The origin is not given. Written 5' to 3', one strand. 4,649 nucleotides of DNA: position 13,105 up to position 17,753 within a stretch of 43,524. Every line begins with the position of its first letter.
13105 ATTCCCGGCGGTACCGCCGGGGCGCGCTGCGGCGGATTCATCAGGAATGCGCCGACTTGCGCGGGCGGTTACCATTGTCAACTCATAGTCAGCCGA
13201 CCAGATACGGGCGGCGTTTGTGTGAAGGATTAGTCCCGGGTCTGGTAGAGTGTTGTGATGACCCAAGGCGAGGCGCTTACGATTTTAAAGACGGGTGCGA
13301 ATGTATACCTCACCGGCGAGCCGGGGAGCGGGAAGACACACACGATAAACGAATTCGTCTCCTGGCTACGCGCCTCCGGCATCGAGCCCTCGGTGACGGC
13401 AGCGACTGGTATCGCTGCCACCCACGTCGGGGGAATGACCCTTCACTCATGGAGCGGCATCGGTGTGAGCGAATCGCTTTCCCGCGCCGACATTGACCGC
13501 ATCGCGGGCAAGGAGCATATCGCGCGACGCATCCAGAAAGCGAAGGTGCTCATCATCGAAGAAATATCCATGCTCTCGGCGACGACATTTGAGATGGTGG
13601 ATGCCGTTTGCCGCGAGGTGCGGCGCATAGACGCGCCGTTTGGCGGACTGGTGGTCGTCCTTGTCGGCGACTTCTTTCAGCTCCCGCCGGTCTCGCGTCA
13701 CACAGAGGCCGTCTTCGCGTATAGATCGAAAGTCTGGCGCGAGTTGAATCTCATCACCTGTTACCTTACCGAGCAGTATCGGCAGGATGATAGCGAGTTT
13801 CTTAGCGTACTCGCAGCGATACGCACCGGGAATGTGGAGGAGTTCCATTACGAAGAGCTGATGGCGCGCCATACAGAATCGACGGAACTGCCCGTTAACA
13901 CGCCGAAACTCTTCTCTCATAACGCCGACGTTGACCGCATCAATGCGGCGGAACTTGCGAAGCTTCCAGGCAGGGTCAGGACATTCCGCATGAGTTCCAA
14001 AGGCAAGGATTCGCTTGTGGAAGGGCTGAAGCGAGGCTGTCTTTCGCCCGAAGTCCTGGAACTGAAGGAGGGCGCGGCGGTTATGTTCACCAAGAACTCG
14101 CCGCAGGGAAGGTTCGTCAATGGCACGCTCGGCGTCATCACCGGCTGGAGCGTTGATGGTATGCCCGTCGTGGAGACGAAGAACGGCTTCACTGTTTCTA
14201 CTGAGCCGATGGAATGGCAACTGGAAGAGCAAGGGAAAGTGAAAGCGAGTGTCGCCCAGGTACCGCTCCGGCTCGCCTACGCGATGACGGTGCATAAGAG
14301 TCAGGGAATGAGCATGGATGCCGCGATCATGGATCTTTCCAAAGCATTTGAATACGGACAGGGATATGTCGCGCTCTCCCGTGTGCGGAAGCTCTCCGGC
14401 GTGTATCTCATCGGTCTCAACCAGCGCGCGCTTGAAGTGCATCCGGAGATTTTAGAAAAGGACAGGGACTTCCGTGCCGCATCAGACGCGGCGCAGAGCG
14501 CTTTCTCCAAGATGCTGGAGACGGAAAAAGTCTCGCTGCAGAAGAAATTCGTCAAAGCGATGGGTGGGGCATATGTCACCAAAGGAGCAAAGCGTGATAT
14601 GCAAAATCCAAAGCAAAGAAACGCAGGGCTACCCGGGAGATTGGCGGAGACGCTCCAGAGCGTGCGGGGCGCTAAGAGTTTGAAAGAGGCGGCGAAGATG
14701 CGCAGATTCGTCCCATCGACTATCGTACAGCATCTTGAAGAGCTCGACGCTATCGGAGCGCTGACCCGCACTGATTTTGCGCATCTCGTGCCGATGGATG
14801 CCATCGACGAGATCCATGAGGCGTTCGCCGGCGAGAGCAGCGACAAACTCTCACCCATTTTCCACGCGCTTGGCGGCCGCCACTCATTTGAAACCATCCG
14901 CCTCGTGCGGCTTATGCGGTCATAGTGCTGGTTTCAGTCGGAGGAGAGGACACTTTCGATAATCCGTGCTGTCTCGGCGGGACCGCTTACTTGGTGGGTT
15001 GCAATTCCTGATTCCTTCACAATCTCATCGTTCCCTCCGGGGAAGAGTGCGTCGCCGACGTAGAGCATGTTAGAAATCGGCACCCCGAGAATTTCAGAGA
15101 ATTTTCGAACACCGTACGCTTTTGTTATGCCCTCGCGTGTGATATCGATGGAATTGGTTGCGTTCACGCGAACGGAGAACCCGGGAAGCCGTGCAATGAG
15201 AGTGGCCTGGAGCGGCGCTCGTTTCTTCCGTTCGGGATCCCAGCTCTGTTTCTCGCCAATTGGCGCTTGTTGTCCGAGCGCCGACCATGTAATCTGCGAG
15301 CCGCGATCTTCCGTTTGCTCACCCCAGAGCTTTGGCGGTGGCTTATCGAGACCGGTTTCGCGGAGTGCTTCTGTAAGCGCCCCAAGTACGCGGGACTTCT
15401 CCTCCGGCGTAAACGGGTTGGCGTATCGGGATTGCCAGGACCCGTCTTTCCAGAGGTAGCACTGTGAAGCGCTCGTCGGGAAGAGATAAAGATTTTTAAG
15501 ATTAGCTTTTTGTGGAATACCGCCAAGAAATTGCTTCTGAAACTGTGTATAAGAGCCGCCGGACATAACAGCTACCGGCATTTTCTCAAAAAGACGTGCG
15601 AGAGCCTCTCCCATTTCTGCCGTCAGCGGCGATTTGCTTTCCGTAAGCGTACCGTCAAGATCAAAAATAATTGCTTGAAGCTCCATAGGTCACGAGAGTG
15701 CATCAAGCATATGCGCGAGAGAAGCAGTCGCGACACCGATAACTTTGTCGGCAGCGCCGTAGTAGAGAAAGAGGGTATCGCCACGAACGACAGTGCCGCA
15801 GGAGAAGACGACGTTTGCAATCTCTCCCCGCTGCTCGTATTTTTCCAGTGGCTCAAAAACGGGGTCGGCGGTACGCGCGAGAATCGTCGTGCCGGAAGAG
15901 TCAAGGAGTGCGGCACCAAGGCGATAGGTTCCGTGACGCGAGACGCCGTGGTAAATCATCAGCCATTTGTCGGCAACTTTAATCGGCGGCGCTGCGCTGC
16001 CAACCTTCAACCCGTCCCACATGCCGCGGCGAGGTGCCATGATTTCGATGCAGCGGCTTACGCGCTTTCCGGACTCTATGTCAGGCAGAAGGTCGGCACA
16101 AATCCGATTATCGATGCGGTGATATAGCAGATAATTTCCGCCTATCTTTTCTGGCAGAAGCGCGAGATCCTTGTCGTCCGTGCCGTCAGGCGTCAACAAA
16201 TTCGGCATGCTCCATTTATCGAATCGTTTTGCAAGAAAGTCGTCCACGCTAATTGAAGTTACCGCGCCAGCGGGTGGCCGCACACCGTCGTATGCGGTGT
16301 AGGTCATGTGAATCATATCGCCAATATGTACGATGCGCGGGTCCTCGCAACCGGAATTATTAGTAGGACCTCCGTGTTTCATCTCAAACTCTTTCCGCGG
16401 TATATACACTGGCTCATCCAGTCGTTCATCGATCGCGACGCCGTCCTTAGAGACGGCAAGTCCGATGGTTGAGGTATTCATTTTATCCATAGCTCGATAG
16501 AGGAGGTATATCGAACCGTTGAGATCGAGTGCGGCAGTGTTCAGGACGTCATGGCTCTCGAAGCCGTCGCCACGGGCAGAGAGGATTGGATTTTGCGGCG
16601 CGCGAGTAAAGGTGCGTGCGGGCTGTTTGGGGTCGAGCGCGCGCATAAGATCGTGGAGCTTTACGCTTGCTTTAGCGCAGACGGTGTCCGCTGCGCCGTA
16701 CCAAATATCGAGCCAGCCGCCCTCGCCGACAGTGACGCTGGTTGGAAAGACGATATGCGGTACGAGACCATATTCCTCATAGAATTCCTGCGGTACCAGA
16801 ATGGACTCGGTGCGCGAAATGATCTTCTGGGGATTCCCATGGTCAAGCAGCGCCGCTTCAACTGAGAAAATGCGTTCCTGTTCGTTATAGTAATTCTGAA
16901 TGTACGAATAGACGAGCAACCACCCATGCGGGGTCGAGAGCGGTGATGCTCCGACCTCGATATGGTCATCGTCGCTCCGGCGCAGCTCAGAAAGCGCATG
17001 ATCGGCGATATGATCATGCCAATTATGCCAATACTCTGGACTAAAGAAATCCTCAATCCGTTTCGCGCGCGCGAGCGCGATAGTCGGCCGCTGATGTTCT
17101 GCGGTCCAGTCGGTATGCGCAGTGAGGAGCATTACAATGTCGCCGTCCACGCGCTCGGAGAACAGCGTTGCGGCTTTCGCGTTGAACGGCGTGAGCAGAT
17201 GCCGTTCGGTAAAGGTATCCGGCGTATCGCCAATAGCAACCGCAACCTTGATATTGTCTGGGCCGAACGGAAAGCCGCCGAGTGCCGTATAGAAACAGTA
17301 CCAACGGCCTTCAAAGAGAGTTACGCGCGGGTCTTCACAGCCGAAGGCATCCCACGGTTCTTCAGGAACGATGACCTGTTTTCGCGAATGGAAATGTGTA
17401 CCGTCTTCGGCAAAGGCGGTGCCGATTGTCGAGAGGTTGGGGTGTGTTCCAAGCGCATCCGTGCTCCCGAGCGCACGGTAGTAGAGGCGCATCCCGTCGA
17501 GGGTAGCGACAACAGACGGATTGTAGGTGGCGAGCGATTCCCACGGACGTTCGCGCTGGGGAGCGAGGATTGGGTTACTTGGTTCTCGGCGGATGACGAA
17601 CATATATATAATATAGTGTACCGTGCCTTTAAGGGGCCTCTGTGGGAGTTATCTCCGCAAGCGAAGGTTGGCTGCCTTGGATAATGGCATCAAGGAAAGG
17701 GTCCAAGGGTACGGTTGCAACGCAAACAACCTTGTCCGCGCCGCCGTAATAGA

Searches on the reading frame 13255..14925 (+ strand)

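Call 12: search_protein_families(library=pfam, proteins=[window:13255-14925:+], max_evalue=0.001)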
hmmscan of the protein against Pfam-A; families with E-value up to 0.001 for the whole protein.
window:13255-14925:+ (556 aa): 10 families
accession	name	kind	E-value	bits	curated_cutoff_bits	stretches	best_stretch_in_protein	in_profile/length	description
PF05970.20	PIF1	-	6.7e-35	121.1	25.9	1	11-196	19-219/223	PIF1-like helicase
PF13604.12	AAA_30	-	3.1e-14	53.6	27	1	4-196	6-175/191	AAA domain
PF13245.12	AAA_19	-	9.4e-14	52.2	25.1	1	6-147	3-133/134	AAA domain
PF14493.12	HTH_40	-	4.9e-13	49.6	27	1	464-552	3-89/89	Helix-turn-helix domain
PF13401.12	AAA_22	-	2.1e-07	31.8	27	1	14-138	5-122/130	AAA domain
PF21530.3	Pif1_2B_dom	-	2.6e-05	24.3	23.9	1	255-297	3-46/47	DNA helicase Pif1, 2B domain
PF13538.12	UvrD_C_2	-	0.00017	21.8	27.4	1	340-382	1-50/52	UvrD-like helicase C-terminal domain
PF01443.25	Viral_helicase1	-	0.00073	19.9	21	0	20-177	4-132/228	Viral superfamily 1 RNA helicase core domain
PF13086.12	AAA_11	-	0.00085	19.6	27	0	13-39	16-42/257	AAA domain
PF20720.3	nSTAND3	-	0.0009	19.4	27.2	0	6-45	9-48/155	Novel STAND NTPase 3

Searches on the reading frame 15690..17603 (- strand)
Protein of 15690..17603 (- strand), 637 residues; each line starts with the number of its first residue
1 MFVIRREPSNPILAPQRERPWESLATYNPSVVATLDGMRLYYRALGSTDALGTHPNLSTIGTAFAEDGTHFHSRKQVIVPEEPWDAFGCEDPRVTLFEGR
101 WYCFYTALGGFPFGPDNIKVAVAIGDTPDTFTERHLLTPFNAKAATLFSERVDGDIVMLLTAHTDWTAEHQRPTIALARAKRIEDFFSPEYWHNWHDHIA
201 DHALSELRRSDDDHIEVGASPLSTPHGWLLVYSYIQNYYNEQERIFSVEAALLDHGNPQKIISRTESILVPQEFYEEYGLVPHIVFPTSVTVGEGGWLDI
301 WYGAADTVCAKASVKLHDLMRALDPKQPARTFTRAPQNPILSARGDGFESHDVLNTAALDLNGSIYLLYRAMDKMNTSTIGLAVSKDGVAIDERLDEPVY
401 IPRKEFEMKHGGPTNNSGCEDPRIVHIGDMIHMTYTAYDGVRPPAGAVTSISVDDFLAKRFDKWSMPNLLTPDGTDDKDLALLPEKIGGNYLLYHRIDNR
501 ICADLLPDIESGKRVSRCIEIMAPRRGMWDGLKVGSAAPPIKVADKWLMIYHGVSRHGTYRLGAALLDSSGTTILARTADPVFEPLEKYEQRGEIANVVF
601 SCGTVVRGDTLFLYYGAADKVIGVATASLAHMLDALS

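Call 12: search_protein_families(library=pfam, proteins=[window:15690-17603:-], max_evalue=0.001)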
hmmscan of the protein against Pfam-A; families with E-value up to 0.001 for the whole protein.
window:15690-17603:- (637 aa): 1 family
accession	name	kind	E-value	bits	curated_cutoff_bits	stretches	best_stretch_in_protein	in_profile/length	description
PF04041.19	Glyco_hydro_130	-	6.4e-81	272.2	26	2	353-636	41-318/320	beta-1,4-mannooligosaccharide phosphorylase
